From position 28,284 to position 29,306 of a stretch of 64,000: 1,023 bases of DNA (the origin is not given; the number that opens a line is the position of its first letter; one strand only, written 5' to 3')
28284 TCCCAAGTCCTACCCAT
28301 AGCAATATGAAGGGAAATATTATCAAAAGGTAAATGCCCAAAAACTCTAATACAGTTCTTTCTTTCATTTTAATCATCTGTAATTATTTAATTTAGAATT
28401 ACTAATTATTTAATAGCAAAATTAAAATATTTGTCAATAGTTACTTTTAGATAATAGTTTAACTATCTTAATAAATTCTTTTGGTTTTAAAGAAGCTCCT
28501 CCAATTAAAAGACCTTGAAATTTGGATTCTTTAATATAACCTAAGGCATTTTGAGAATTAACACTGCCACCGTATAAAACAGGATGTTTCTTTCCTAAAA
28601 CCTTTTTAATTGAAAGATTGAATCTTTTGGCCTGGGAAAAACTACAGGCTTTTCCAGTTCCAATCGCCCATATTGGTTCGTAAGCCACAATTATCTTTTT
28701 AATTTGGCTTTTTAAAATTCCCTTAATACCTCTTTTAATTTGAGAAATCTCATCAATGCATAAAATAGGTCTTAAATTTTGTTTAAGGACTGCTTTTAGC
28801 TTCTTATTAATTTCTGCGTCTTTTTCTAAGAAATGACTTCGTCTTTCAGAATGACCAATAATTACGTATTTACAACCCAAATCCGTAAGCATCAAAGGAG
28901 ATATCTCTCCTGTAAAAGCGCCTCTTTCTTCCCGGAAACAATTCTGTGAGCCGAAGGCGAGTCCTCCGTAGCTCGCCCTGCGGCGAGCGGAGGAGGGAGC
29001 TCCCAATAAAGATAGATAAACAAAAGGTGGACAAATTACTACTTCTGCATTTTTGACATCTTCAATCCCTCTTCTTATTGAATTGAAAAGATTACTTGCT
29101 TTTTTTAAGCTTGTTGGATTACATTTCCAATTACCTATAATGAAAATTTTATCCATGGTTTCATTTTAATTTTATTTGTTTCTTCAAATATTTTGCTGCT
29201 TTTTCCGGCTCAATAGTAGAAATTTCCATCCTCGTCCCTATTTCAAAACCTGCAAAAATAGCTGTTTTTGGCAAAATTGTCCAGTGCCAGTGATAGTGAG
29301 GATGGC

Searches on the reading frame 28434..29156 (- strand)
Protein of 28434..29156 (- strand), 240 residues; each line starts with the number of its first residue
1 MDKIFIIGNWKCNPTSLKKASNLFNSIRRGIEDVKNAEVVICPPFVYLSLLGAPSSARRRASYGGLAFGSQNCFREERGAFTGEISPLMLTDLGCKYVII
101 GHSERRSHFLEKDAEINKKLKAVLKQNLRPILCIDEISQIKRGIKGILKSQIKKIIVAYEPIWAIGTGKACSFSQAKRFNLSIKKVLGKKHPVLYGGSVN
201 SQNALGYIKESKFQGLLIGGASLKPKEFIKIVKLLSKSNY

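Call 27: search_protein_families(library=pfam, proteins=[window:28434-29156:-])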
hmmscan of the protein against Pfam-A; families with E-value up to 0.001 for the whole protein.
window:28434-29156:- (240 aa): 1 family
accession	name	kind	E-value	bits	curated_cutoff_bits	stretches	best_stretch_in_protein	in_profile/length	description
PF00121.24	TIM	-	4.5e-70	236.4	20.1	1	5-233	2-243/245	Triosephosphate isomerase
